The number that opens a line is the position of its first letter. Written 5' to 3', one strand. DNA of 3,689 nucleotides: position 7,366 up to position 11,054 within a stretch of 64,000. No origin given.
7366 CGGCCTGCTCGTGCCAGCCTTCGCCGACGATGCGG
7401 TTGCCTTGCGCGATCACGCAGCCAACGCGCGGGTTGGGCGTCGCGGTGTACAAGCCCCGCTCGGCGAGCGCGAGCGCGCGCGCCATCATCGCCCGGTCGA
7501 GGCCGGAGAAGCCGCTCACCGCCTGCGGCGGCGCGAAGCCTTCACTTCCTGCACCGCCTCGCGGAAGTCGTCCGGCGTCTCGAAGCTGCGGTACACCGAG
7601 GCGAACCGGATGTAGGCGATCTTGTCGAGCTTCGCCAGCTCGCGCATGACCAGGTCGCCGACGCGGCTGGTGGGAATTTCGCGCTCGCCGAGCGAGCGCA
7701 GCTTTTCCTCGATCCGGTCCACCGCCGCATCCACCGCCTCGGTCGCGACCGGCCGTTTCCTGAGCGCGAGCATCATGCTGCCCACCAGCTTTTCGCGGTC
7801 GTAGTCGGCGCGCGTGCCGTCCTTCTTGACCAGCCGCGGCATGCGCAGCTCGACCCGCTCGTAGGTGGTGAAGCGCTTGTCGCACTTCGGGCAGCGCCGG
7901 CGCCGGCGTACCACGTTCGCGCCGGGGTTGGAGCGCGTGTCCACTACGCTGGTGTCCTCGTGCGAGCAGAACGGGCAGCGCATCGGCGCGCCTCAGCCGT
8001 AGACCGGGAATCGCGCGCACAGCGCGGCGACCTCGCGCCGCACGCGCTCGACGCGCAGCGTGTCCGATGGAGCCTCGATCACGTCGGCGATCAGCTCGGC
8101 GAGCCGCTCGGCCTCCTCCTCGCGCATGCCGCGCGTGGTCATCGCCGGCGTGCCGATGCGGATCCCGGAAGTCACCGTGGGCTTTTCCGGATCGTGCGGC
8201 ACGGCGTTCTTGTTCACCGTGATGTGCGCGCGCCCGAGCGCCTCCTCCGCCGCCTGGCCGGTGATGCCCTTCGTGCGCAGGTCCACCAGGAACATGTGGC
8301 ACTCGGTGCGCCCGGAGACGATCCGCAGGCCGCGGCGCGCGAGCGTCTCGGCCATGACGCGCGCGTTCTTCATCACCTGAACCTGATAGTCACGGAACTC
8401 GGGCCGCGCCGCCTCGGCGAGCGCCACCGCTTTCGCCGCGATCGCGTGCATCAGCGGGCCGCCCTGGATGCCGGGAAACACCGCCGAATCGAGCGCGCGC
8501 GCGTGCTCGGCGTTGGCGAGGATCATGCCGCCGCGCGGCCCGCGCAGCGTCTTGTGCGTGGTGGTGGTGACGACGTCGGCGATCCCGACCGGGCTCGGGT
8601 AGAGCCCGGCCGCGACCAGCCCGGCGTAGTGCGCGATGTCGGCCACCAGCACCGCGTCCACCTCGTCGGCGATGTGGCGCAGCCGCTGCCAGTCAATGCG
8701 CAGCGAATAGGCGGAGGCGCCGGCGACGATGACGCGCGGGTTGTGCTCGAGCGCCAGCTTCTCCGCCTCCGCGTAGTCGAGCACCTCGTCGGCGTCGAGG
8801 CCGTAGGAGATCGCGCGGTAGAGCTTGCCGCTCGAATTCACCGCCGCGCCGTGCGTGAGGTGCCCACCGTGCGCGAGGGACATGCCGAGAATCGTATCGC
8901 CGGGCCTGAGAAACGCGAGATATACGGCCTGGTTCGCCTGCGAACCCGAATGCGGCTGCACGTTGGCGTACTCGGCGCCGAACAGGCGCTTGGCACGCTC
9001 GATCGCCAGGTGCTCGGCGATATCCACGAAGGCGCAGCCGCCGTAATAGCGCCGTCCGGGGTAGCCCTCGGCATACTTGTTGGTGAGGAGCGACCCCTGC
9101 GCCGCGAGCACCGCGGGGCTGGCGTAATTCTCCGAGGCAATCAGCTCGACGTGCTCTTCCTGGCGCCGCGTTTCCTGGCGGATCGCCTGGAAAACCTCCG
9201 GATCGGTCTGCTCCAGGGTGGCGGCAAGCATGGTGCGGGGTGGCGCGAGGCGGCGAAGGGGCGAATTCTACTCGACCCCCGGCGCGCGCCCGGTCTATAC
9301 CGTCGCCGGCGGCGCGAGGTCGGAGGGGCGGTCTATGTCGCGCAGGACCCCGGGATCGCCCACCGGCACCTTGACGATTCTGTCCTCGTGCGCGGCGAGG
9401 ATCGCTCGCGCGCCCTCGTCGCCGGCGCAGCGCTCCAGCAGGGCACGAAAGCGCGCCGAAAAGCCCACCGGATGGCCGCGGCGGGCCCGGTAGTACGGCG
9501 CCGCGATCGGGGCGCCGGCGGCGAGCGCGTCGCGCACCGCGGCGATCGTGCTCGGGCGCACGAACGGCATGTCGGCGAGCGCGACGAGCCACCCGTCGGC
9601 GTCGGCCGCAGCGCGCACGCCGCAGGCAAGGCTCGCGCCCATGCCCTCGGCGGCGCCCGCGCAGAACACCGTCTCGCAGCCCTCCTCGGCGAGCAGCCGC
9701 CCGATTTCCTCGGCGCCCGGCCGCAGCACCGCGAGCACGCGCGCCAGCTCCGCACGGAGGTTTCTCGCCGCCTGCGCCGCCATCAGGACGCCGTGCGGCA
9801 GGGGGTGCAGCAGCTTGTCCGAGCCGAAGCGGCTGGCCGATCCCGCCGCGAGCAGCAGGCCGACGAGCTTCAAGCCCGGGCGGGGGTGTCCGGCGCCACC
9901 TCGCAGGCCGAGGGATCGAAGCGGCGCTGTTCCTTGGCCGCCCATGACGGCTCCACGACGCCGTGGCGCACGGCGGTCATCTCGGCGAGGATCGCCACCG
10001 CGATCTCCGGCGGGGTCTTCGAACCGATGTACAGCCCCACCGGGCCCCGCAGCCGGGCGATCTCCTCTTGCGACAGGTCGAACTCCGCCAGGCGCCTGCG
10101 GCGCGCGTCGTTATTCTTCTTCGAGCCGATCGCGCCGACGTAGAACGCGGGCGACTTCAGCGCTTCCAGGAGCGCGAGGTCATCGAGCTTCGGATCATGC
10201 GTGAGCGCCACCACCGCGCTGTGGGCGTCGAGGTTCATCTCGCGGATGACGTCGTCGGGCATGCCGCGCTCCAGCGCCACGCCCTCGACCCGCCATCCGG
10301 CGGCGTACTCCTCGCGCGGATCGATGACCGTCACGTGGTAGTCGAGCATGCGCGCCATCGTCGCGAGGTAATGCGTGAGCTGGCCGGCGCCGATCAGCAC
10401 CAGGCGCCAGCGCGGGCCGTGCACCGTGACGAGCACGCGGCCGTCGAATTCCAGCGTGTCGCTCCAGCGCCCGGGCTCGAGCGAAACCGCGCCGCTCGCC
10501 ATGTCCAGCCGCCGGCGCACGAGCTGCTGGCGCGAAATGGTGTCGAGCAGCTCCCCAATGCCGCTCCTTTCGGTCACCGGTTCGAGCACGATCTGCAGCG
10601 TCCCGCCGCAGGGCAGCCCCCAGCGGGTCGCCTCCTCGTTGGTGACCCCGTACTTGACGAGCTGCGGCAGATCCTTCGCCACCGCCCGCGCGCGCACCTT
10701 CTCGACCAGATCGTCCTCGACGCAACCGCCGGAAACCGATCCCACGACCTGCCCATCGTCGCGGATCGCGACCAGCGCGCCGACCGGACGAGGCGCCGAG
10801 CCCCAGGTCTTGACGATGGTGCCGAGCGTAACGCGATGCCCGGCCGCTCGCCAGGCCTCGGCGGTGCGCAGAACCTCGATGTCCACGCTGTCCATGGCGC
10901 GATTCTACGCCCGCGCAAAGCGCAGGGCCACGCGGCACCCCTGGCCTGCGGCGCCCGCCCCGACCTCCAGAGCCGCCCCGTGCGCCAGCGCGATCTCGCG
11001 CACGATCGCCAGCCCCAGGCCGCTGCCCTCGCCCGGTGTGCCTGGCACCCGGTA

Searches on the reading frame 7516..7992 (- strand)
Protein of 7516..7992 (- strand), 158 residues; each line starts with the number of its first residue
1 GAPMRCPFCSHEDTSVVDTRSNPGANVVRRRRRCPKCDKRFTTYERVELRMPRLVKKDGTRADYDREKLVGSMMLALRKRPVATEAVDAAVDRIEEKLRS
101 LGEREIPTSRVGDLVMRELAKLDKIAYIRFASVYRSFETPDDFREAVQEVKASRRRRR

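Call 31: search_protein_families(library=pfam, proteins=[window:7516-7992:-], max_evalue=0.00001)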
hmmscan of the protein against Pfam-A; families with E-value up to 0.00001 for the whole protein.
window:7516-7992:- (158 aa): 2 families
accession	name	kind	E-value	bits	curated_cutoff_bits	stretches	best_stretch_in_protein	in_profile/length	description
PF03477.21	ATP-cone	-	1.1e-19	71.1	25.8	1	55-138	4-86/88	ATP cone domain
PF22811.2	Zn_ribbon_NrdR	-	4.4e-19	68.6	27.2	1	4-45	1-42/42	Transcriptional repressor NrdR-like, N-terminal domain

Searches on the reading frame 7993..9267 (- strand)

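Call 31: search_protein_families(library=pfam, proteins=[window:7993-9267:-], max_evalue=0.00001)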
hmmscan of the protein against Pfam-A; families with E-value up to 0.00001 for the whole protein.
window:7993-9267:- (424 aa): 2 families
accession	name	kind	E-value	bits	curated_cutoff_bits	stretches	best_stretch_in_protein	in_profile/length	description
PF00464.25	SHMT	-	5.9e-161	536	27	1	18-393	1-399/399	Serine hydroxymethyltransferase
PF00155.27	Aminotran_1_2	-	3.5e-10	40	19.7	1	94-382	53-355/361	Aminotransferase class I and II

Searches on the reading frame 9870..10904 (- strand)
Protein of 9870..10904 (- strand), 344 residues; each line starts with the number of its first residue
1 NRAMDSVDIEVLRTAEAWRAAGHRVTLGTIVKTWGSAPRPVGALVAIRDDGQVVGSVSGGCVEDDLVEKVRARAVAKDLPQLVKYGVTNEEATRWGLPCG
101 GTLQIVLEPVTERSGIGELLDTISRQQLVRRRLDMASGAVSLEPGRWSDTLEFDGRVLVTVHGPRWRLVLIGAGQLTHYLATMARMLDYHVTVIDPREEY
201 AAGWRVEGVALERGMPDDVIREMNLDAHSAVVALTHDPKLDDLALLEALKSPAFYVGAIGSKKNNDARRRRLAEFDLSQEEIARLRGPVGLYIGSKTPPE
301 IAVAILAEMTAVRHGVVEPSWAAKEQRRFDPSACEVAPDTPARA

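Call 31: search_protein_families(library=pfam, proteins=[window:9870-10904:-], max_evalue=0.00001)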
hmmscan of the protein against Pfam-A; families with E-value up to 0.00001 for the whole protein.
window:9870-10904:- (344 aa): 2 families
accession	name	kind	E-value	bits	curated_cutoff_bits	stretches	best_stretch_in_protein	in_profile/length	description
PF13478.12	XdhC_C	-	7.8e-39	133.5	29.7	1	168-309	1-125/125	XdhC Rossmann domain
PF02625.21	XdhC_CoxI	-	1.5e-21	76.5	24.3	1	18-86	1-68/68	XdhC and CoxI family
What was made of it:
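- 9870..10904 (-): XdhC/CoxI-family Moco-insertion chaperone gene. In relatives it lies divergently adjacent to coxS. Pfam XdhC_C plus XdhC_CoxI (call 31).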
